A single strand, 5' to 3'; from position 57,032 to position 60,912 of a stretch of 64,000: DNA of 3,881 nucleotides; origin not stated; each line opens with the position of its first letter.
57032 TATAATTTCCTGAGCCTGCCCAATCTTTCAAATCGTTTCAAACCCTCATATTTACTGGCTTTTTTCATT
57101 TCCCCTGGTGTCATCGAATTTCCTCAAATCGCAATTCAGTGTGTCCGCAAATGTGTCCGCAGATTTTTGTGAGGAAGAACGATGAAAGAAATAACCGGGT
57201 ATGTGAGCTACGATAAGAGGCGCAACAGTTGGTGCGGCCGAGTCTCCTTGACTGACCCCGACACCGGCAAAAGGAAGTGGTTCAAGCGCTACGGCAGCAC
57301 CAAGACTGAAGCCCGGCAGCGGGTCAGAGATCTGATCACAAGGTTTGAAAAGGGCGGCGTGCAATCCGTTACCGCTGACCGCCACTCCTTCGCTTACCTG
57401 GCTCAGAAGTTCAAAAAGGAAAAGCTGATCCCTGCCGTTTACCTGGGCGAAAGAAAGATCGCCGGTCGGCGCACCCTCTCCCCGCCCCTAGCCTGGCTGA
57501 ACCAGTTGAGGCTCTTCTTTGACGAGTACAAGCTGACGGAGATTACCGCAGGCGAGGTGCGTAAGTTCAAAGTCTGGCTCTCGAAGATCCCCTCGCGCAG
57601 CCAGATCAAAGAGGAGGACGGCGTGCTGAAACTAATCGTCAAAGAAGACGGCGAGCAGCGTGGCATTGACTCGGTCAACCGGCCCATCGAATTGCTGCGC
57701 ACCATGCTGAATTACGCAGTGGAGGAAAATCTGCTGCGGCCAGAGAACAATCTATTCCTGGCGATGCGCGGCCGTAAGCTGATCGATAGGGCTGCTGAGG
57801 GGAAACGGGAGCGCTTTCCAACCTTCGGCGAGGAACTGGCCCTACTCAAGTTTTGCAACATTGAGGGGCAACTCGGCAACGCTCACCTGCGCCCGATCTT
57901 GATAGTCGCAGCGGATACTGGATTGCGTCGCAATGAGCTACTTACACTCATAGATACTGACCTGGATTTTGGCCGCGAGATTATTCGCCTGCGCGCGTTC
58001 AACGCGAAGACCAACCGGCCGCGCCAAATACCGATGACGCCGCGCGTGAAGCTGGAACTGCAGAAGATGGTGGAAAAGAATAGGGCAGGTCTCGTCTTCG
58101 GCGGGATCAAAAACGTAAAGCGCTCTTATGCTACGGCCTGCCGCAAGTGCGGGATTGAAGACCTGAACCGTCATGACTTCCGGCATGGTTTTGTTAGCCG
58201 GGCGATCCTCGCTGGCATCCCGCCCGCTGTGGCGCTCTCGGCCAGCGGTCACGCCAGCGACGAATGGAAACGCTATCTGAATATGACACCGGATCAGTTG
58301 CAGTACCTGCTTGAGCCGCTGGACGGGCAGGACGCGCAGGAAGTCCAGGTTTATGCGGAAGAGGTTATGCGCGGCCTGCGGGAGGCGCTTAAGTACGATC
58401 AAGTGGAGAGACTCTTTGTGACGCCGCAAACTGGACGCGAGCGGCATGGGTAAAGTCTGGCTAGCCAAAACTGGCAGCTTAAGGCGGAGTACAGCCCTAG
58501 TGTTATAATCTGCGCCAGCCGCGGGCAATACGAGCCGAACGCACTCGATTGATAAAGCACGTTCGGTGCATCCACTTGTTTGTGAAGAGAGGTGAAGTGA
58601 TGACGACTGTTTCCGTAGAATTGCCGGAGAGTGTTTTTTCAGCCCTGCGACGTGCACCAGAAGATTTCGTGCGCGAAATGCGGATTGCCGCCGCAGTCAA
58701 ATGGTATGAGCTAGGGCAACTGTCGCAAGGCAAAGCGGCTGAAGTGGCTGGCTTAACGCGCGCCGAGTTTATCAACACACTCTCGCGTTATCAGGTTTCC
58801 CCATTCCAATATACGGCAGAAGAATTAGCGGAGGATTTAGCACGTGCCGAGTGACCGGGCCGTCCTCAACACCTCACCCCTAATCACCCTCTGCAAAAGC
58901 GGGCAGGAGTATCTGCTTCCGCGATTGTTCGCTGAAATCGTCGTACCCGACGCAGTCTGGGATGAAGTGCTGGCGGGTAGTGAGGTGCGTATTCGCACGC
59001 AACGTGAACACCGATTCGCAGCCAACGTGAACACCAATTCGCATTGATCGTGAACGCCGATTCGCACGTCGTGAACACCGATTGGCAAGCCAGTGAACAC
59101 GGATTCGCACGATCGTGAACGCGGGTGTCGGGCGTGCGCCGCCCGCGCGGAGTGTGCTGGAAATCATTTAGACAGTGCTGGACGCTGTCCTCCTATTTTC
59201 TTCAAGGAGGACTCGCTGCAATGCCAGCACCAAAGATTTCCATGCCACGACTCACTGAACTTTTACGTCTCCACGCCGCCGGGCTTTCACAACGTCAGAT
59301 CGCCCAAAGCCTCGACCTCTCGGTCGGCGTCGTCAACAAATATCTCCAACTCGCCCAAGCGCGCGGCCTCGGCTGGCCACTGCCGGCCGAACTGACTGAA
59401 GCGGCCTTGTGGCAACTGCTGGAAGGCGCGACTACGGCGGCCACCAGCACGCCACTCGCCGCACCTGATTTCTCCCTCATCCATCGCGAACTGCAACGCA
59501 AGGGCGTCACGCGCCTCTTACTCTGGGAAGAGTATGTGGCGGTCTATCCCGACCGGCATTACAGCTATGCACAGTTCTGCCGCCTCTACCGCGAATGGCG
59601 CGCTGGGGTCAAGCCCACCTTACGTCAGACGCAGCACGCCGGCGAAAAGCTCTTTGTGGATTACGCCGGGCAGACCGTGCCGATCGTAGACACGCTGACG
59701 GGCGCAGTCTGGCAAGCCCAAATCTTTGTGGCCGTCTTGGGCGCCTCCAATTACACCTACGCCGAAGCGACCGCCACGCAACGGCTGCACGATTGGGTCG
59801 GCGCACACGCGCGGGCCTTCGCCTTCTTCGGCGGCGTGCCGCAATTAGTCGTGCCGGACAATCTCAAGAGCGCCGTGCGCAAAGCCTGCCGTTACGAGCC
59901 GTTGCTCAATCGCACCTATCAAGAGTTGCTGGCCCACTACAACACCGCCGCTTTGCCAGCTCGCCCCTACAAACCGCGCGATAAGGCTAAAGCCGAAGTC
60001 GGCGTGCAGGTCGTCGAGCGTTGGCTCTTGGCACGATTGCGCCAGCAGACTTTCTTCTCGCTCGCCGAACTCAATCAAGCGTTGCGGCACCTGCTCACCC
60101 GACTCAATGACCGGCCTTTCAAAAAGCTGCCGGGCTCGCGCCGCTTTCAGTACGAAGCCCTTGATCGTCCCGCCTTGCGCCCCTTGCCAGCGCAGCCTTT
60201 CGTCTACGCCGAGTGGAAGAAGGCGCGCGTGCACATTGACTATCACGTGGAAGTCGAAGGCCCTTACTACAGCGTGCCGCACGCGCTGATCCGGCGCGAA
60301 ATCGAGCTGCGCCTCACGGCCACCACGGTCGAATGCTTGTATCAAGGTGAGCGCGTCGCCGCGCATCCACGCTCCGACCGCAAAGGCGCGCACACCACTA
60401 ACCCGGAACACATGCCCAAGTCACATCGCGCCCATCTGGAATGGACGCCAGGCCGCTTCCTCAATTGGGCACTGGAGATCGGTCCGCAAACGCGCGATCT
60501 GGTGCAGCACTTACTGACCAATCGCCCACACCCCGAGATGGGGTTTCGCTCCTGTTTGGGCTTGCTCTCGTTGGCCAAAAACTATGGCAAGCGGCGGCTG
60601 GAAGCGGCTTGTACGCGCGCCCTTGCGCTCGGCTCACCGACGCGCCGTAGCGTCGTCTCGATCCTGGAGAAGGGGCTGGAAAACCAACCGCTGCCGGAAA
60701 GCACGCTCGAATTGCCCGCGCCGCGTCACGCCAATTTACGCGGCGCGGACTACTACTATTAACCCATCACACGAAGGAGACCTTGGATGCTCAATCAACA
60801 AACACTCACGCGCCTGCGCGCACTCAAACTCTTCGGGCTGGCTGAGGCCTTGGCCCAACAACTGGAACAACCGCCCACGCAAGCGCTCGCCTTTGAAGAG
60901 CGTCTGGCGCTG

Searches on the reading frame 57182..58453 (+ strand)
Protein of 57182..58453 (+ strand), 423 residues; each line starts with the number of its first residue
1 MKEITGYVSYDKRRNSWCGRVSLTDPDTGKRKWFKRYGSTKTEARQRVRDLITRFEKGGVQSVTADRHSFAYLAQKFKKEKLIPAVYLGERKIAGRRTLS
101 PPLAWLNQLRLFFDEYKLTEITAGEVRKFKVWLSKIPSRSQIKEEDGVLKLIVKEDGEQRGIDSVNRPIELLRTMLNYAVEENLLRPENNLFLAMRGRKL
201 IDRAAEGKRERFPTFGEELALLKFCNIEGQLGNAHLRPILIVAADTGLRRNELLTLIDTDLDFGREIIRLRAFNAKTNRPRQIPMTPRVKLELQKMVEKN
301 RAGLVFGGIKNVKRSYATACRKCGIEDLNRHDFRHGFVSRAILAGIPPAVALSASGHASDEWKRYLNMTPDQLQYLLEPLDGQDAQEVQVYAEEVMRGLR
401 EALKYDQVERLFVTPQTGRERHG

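Call 7: search_protein_families(library=pfam, proteins=[window:57182-58453:+], max_evalue=0.01)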
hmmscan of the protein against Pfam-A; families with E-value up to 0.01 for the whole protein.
window:57182-58453:+ (423 aa): 2 families
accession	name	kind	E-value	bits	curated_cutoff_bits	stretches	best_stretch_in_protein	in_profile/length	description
PF00589.27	Phage_integrase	-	1.4e-13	51.5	27.1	1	218-361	8-160/172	Phage integrase family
PF13102.12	Phage_int_SAM_5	-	0.0057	17.4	22.3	0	106-188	29-91/98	Phage integrase SAM-like domain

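Call 20: search_protein_families(library=ncbifam, proteins=[window:57182-58453:+], max_evalue=0.01)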
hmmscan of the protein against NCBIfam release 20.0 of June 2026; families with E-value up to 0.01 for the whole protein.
window:57182-58453:+ (423 aa): 5 families
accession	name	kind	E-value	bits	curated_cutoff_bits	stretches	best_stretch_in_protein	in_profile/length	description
NF040815.2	recomb_XerA_Arch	equivalog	5.1e-11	42.6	220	1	221-369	105-255/263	site-specific tyrosine recombinase/integron integrase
TIGR02225.1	recomb_XerD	equivalog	9.2e-05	21.9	329.6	1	126-307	25-194/290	site-specific tyrosine recombinase XerD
TIGR02224.1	recomb_XerC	equivalog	0.00022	20.7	335.15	1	148-302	49-193/295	tyrosine recombinase XerC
NF002331.0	PRK01287.1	subfamily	0.00027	20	371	1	236-305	164-231/365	site-specific tyrosine recombinase XerC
NF001399.0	PRK00283.1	subfamily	0.00073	18.9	279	1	128-346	36-237/300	tyrosine recombinase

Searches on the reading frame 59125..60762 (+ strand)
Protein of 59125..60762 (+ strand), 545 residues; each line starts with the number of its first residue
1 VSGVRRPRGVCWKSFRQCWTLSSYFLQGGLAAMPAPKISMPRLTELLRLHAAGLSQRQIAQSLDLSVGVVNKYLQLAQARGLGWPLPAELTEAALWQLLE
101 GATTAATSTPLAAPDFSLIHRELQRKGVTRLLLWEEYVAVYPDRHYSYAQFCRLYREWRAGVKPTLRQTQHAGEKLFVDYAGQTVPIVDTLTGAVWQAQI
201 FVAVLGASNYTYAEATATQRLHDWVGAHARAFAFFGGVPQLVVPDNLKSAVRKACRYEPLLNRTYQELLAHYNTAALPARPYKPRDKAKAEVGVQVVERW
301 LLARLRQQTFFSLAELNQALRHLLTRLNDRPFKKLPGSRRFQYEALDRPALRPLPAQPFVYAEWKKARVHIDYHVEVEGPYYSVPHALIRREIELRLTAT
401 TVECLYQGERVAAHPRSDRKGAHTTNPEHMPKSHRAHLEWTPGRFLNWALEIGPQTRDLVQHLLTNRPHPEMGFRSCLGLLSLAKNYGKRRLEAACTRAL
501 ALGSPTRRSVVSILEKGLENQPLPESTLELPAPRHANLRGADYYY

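Call 7: search_protein_families(library=pfam, proteins=[window:59125-60762:+], max_evalue=0.01)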
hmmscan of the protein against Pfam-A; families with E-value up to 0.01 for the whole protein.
window:59125-60762:+ (545 aa): 6 families
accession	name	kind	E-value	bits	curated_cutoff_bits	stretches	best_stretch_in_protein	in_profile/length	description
PF22483.2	Mu-transpos_C_2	-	6e-22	77.6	27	1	354-425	1-72/73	Mu transposase, C-terminal domain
PF00665.32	rve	-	2.6e-10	40.9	32.6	1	189-284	11-102/102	Integrase core domain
PF13412.12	HTH_24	-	0.00078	19.4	21.9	1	51-75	15-39/48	Winged helix-turn-helix DNA-binding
PF08281.18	Sigma70_r4_2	-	0.00081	19.4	25.7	1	46-77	18-50/54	Sigma-70, region 4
PF13551.12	HTH_29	-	0.00099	19.6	28.1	1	47-82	5-41/64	Winged helix-turn helix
PF13936.12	HTH_38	-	0.0036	17.4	27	0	46-71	13-38/44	Helix-turn-helix domain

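Call 20: search_protein_families(library=ncbifam, proteins=[window:59125-60762:+], max_evalue=0.01)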
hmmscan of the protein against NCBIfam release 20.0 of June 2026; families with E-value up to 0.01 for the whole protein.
window:59125-60762:+ (545 aa): 5 families
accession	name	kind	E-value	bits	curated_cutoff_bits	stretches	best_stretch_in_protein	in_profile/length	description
NF033546.1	transpos_IS21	equivalog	3.5e-87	292.6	160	1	48-356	3-294/294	IS21 family transposase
NF033577.2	transpos_IS481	equivalog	1.1e-07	31.7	224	1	167-333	123-273/284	IS481 family transposase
NF038385.1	IS66_access_TnpA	equivalog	4.1e-06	26.5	150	1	43-111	5-74/190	IS66-like element accessory protein TnpA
NF050132.1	TransRegAbsR2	equivalog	0.0032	16.2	850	1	45-80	537-572/582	LuxR family transcriptional regulator AbsR2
TIGR02937.1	sigma70-ECF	superfamily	0.0068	16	42.9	0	41-77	120-157/165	sigma-70 family RNA polymerase sigma factor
